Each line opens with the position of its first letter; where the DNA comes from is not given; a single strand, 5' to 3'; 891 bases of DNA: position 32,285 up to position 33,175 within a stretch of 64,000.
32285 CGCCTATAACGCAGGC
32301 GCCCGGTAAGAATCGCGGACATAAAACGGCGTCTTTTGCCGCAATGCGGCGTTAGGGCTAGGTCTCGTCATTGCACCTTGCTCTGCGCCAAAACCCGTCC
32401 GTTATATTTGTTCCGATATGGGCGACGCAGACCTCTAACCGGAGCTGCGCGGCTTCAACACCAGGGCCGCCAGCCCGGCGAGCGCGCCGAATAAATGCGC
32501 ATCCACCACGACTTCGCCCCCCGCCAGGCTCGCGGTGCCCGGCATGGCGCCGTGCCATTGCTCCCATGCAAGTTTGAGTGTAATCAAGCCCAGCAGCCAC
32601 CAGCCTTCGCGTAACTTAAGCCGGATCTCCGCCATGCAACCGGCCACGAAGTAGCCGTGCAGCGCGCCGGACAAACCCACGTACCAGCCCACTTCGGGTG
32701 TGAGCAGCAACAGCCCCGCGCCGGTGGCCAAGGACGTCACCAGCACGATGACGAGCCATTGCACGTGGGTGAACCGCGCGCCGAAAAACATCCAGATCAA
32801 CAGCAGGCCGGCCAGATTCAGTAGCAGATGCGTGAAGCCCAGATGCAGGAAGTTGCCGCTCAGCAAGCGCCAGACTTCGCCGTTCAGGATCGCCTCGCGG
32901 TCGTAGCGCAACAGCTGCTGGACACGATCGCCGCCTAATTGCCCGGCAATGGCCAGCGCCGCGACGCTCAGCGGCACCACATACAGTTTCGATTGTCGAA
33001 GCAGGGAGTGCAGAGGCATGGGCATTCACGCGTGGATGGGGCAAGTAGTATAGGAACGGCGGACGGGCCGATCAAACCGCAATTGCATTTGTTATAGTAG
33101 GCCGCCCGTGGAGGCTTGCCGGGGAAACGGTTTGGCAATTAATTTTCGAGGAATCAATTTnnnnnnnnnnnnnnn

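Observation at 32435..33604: Rhombosortase-like short rhomboid protease divergently adjacent to the gspG-N operon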

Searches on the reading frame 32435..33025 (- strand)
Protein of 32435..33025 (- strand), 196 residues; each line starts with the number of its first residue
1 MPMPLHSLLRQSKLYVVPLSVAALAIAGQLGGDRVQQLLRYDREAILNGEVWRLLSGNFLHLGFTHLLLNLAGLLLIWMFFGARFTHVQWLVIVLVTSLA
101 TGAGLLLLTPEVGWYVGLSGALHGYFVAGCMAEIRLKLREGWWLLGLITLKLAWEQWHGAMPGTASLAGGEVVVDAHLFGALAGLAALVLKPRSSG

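Call 3: search_protein_families(library=ncbifam, proteins=[window:32435-33025:-], max_evalue=1)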
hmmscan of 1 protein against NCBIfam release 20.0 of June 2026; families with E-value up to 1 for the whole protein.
window:32435-33025:- (196 aa): 3 families
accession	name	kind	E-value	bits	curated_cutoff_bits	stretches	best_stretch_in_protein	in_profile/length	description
TIGR03902.1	rhom_GG_sort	equivalog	1.7e-47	161.3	84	1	37-188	2-153/154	rhombosortase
TIGR04239.1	rhombo_GlpG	equivalog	6e-06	26.2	250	1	14-189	98-266/271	rhomboid family intramembrane serine protease GlpG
NF008155.0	PRK10907.1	equivalog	8.3e-05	22.1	335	1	16-170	100-257/276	rhomboid family intramembrane serine protease GlpG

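Call 4: search_protein_families(library=pfam, proteins=[window:32435-33025:-], max_evalue=1)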
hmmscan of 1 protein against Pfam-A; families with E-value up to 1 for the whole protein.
window:32435-33025:- (196 aa): 2 families
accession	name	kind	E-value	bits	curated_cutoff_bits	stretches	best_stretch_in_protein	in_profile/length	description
PF01694.28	Rhomboid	-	9.7e-14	52.2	22.6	1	49-189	2-138/143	Rhomboid domain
PF05251.17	Ost5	-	0.24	12.1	27.4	1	67-116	17-73/73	Oligosaccharyltransferase subunit 5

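Call 9: find_homologous_proteins(query=window:32435-33025:-, max_evalue=0.00001)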
Query window:32435-33025:- (196 aa): 462 proteins with E <= 0.00001 among 8000 candidates; the best 120 are listed.
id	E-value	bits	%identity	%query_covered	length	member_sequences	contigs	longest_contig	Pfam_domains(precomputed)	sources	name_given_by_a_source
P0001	2.4e-118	411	99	99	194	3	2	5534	PF01694.29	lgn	-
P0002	1.2e-105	370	91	98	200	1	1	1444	PF01694.29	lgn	-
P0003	1.0e-101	357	86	96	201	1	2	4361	PF01694.29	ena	-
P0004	3.5e-101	355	86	98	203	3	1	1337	PF01694.29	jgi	-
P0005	2.0e-99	349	85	95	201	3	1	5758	PF01694.29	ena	-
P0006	4.8e-98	345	83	98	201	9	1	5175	PF01694.29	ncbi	-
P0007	4.9e-98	345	86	95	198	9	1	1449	PF01694.29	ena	-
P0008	7.6e-98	344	84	98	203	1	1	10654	PF01694.29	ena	-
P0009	1.1e-97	344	83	98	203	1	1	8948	PF01694.29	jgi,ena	-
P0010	9.8e-97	341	83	98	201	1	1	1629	PF01694.29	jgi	-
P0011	1.0e-96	341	84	98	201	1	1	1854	PF01694.29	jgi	jgi:rhomboid family GlyGly-CTERM serine protease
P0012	1.1e-96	341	83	98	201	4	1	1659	PF01694.29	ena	-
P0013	1.5e-96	340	80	98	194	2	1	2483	PF01694.29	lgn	-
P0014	2.6e-96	339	83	98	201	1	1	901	PF01694.29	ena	-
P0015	1.3e-95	337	82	98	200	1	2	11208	PF01694.29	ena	-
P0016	4.8e-95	335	83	96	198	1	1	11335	PF01694.29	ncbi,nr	ncbi:MAG: rhombosortase [Gammaproteobacteria bacterium]|nr:rhombosortase [Gammaproteobacteria bacter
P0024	2.3e-81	290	70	95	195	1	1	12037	PF01694.29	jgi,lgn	jgi:rhomboid family GlyGly-CTERM serine protease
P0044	8.1e-46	174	54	81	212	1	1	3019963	PF01694.29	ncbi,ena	-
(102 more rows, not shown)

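Call 11: find_related_loci(query=A1, collection=genome_contigs, flank=10000)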
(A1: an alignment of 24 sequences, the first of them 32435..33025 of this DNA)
Query A1 (196 aa) in genome_contigs; peptide patterns used: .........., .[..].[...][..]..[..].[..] (x = any residue, [..] = any of these).
600 stretches matched a pattern (row limit reached: there are more); 575 encode a relative of the query (tblastn E <= 1e-3); the best 80 are kept; 80 distinct loci.
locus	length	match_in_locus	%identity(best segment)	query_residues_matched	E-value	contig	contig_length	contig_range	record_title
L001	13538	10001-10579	81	2-194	3e-86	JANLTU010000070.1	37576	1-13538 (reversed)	MAG: Gammaproteobacteria bacterium isolate OTE_25_metabat_136 OTE_25_k141_3984145, whole genome shotgun sequence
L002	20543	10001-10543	52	2-185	1e-51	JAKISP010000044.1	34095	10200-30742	MAG: Gammaproteobacteria bacterium isolate D96SM.bin.20 NODE_970_length_34095_cov_18.527438, whole genome shotgun sequen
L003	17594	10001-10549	53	15-195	6e-50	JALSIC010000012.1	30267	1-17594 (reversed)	MAG: Gammaproteobacteria bacterium isolate 354-166_metabat2_scaf2bin.012 354-166_scaffold_1355_c1, whole genome shotgun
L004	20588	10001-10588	47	4-195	3e-49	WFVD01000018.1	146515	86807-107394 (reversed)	MAG: Gammaproteobacteria bacterium isolate S140_27 k151_370198, whole genome shotgun sequence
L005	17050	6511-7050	49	2-177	1e-48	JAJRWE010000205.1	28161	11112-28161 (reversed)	MAG: Gammaproteobacteria bacterium isolate Dive96_bin2.149 k141_3209517, whole genome shotgun sequence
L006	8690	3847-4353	53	31-195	4e-48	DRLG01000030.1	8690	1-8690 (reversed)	MAG TPA_asm: Chromatiales bacterium isolate HyVt-459 HyVt-459_k145_1162781, whole genome shotgun sequence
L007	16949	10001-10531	54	15-193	4e-48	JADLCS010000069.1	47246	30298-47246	MAG: Gammaproteobacteria bacterium isolate SJ243 c_000000948634, whole genome shotgun sequence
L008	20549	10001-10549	50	4-189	2e-47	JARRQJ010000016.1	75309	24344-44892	MAG: Gammaproteobacteria bacterium isolate Spart_199_MAG scaffold_188, whole genome shotgun sequence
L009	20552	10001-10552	51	9-191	2e-47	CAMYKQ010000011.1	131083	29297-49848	MAG: uncultured Gammaproteobacteria bacterium isolate Biocath_Gamma_008 genome assembly, contig: k127_4756, whole genome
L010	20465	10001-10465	59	39-192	9e-47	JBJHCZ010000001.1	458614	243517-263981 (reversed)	MAG: Chromatiales bacterium isolate SF2967_J5348.maxbin.010 NODE_7_length_458614_cov_8.254400, whole genome shotgun sequ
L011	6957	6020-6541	50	1-177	5e-47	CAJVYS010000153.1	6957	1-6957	MAG TPA_asm: uncultured Gammaproteobacteria bacterium isolate DRR093004_bin.26_MetaBAT_v2.12.1_MAG genome assembly, cont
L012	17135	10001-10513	53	15-185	2e-46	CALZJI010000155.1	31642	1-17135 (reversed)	MAG: uncultured Chromatiaceae bacterium isolate FCS_M_Gamma_042 genome assembly, contig: k121_286772, whole genome shotg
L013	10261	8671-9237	45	2-192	2e-46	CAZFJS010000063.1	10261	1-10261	MAG TPA_asm: uncultured Gammaproteobacteria bacterium isolate binchicken_co253_215 genome assembly, contig: NODE_4906_le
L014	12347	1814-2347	49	14-193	2e-46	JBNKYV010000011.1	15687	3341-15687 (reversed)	MAG: Gammaproteobacteria bacterium isolate D1D2.bin.13.orig k141_1872454, whole genome shotgun sequence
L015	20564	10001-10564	47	7-195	8e-46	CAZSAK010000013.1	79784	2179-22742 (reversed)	MAG TPA_asm: uncultured Chromatiaceae bacterium isolate SRP214966_co2_131 genome assembly, contig: NODE_246_length_79784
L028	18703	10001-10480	50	31-190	1e-43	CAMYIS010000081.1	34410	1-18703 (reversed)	MAG: uncultured Woeseiaceae bacterium isolate FCS_Gamma_093 genome assembly, contig: scaffold_1832, whole genome shotgun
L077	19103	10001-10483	48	19-179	2e-39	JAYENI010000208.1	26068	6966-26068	MAG: Pseudomonadota bacterium isolate MAG059 MAG059_208, whole genome shotgun sequence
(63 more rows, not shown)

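Call 23: search_protein_families(library=ncbifam, proteins=[L077:1576-3150:-], max_evalue=0.01)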
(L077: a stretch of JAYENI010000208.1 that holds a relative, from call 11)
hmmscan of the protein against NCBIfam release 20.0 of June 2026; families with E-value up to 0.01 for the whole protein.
L077:1576-3150:- (524 aa): 1 family
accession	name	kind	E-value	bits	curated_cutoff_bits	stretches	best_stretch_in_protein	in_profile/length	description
NF012211.1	tand_rpt_95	domain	3.8e-14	52.4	90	1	388-464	14-89/98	tandem-95 repeat protein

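Call 24: find_encoding_contigs(protein=window:32435-33025:-, flank=10000, max_places=6)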
Protein window:32435-33025:- (196 aa): no gene with exactly this product is on record in the collection.

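Call 25: search_solved_structures(query=A1, max_evalue=0.001, show_alignments=1)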
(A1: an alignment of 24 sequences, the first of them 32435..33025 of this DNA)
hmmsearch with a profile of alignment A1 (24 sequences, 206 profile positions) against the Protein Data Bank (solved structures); distinct sequences matched with E-value up to 0.001: 16.
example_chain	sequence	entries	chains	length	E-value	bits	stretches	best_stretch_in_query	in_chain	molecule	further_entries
2nr9_A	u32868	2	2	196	3.5e-06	29.8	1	21-131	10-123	Protein glpG homolog | Rhomboid protease glpG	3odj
6vj8_A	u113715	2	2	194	4.5e-05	26.1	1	19-159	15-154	Rhomboid family intramembrane serine protease GlpG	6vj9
3zot_A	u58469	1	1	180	4.5e-05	26.1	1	20-140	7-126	RHOMBOID PROTEASE GLPG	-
4njn_A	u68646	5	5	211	4.5e-05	26.1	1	18-159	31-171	Rhomboid protease GlpG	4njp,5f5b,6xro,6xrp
3b45_A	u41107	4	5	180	4.5e-05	26.1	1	20-140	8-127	glpG | RHOMBOID PROTEASE GLPG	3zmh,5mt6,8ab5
5mtf_A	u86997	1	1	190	4.7e-05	26.1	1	19-159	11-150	Rhomboid protease GlpG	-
2ic8_A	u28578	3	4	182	4.8e-05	26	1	20-140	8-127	Protein glpG | Rhomboid protease glpG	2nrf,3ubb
4qo0_A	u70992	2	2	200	4.8e-05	26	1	19-159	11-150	Rhomboid protease GlpG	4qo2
2irv_A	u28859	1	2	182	5.3e-05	25.9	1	20-140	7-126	Protein glpG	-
2o7l_A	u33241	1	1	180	5.3e-05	25.9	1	20-141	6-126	Protein glpG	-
2xow_A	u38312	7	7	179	5.5e-05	25.9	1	20-140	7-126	RHOMBOID PROTEASE GLPG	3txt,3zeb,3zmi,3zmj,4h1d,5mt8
5f5d_A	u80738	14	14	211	6e-05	25.7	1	18-159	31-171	Rhomboid protease GlpG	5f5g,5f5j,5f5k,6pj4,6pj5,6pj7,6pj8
4qnz_A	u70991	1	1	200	6.1e-05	25.7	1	19-159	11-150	Rhomboid protease GlpG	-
2xov_A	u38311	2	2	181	7e-05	25.5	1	20-140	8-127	RHOMBOID PROTEASE GLPG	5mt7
2xtv_A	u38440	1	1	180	0.00052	22.6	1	20-140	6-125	RHOMBOID PROTEASE GLPG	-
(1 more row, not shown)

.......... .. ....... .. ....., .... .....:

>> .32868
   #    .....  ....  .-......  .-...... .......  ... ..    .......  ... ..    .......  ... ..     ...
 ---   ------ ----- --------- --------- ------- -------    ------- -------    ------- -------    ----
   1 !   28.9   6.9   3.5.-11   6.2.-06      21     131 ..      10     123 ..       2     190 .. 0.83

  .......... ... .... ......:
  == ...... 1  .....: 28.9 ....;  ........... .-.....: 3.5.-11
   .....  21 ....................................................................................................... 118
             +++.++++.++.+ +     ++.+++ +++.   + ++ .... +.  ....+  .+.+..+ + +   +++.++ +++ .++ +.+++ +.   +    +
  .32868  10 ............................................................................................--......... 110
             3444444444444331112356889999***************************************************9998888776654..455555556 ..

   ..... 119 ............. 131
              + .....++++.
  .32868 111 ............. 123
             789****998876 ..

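Call 36: search_protein_families(library=pfam, proteins=[L002:7277-9910:+, L002:11183-12061:+, L028:943-4377:+, L002:6468-7235:+, L002:5184-6080:-, L028:10541-11509:+, L028:15-1007:+, L028:14118-15464:+, L028:12884-14125:+, L028:16294-17337:+], max_evalue=0.00001)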
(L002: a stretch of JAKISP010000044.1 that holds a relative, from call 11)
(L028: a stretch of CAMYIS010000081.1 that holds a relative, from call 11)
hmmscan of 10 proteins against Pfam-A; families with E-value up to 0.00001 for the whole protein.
L002:7277-9910:+ (877 aa): 3 families
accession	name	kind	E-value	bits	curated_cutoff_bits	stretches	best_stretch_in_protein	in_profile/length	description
PF08335.16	GlnD_UR_UTase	-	9.9e-47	158.9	21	1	180-319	2-141/141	GlnD PII-uridylyltransferase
PF01966.28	HD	-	2.5e-08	34.7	22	1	456-561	2-106/116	HD domain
PF03445.19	DUF294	-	1e-06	29.1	21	1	29-117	2-93/138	Putative nucleotidyltransferase DUF294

L002:11183-12061:+ (292 aa): 4 families
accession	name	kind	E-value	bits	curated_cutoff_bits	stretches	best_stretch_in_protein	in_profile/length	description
PF00106.31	adh_short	-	3.8e-42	144.4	26.6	1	19-204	1-191/195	short chain dehydrogenase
PF13561.12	adh_short_C2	-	7.8e-31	107.9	27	1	27-203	3-184/236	Enoyl-(Acyl carrier protein) reductase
PF08659.16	KR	-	1.1e-07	32.4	22.6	1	20-177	2-164/180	KR domain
PF01370.27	Epimerase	-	1.8e-06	28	20.9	1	21-152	1-120/240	NAD dependent epimerase/dehydratase family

L028:943-4377:+ (1144 aa): 6 families
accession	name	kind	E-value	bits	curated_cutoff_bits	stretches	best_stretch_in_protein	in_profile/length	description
PF00580.27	UvrD-helicase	-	3.9e-34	119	23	2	409-498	186-267/271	UvrD/REP helicase N-terminal domain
PF13361.12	UvrD_C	-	6.3e-24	85.5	25.6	2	743-883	241-347/350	UvrD-like helicase C-terminal domain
PF13245.12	AAA_19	-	6.5e-13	49.4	25.1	0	41-112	12-65/134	AAA domain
PF13538.12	UvrD_C_2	-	7e-08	32.7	27.4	0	863-882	33-52/52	UvrD-like helicase C-terminal domain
PF12705.13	PDDEXK_1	-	4.1e-07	30.6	22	1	977-1124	34-176/247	PD-(D/E)XK nuclease superfamily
PF01443.25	Viral_helicase1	-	1.4e-06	28.7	21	0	862-882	206-227/228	Viral superfamily 1 RNA helicase core domain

L002:6468-7235:+ (255 aa): 1 family
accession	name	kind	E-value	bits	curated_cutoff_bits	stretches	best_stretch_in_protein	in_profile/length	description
PF00557.29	Peptidase_M24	-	4.2e-53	180.7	23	1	12-241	1-208/208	Metallopeptidase family M24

L002:5184-6080:- (298 aa): 1 family
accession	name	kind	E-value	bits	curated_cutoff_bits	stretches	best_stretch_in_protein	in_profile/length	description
PF00318.25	Ribosomal_S2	-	2.9e-95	318.1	26.1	1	9-224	1-216/216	Ribosomal protein S2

L028:10541-11509:+ (322 aa): 1 family
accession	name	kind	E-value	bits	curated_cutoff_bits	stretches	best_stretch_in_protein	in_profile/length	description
PF00698.26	Acyl_transf_1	-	9e-36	124.4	32.7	1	20-294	3-271/319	Acyl transferase domain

L028:15-1007:+ (330 aa): 1 family
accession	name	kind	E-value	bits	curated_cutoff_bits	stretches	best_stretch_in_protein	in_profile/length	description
PF12705.13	PDDEXK_1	-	2.4e-18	67.4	22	1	95-306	29-232/247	PD-(D/E)XK nuclease superfamily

L028:14118-15464:+ (448 aa): 2 families
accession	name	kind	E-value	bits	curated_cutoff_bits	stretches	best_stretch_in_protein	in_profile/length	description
PF00425.24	Chorismate_bind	-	6.6e-90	301.6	27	1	186-438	5-257/257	chorismate binding enzyme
PF04715.19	Anth_synt_I_N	-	1.4e-10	42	23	1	18-143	13-139/140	Anthranilate synthase component I, N terminal region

L028:12884-14125:+ (413 aa): 2 families
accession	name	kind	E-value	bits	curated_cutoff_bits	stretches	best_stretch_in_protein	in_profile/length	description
PF00109.32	ketoacyl-synt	-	1.1e-58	199.3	20.8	1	4-246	2-251/252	Beta-ketoacyl synthase, N-terminal domain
PF02801.28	Ketoacyl-synt_C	-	1.5e-40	138.3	20.8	1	255-370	1-119/119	Beta-ketoacyl synthase, C-terminal domain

L028:16294-17337:+ (347 aa): 1 family
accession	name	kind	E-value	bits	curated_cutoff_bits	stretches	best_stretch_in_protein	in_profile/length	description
PF02618.21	YceG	-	3.2e-88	296.2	32.4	1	46-333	1-274/275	YceG-like family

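Call 42: find_encoding_contigs(protein=P0044, flank=10000, max_places=2)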
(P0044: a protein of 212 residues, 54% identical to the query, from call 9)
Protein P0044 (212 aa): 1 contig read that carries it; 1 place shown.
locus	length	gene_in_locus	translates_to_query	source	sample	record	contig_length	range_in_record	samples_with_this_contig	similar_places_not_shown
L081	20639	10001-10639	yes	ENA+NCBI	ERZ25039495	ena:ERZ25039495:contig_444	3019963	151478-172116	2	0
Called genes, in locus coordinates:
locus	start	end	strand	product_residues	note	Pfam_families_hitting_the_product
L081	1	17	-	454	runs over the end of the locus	PF02163:Peptidase_M50, PF00595:PDZ (faint), PF14685:PDZ_Tricorn (faint), PF17820:PDZ_6 (weak), PF21558:Pept_S41_N_bact (faint), PF13180:PDZ_2, PF17820:PDZ_6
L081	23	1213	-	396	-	PF02670:DXP_reductoisom, PF08436:DXP_redisom_C, PF13288:DXPR_C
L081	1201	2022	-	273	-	PF01148:CTP_transf_1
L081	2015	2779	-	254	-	PF01255:Prenyltransf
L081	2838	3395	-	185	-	PF01765:RRF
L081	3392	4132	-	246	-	PF00696:AA_kinase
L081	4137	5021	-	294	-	PF00889:EF_TS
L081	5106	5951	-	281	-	PF00318:Ribosomal_S2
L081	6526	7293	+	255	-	PF00557:Peptidase_M24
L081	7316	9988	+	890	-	PF03445:DUF294 (weak), PF01909:NTP_transf_2 (faint), PF08335:GlnD_UR_UTase, PF27444:GlnD_3rd, PF01966:HD, PF27446:GlnD_5th, PF01842:ACT (faint)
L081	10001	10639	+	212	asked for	PF01694:Rhomboid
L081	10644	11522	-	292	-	PF00892:EamA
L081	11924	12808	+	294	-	PF00291:PALP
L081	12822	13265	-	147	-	PF19489:SLT_4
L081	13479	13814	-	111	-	PF14319:Zn_Tnp_IS91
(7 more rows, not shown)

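Call 45: predict_structure(alignment_id=A1)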
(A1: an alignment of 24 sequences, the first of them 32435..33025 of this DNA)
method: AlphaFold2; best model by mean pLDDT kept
length: 196 residues; sequences in the alignment: 24
mean_pLDDT: 94.7   pTM: 0.89
mean pLDDT of the five models: 94.7, 94.5, 93.8, 93.7, 93.4
residues with pLDDT >= 90: 170; 70-90: 22; 50-70: 4; < 50: 0
segments of 3 or more residues with pLDDT < 50: none
pLDDT, mean of each block of 10 residues (from residue 1): 75 90 98 97 98 98 96 97 95 98 98 96 98 97 98 96 89 96 96 84
secondary structure, 60 per line:
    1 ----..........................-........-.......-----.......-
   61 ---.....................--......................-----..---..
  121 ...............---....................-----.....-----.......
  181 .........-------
elements in order: H5-30 H32-39 H43-47 H53-59 H64-84 H87-108 H119-135 H139-158 H164-168 H174-189
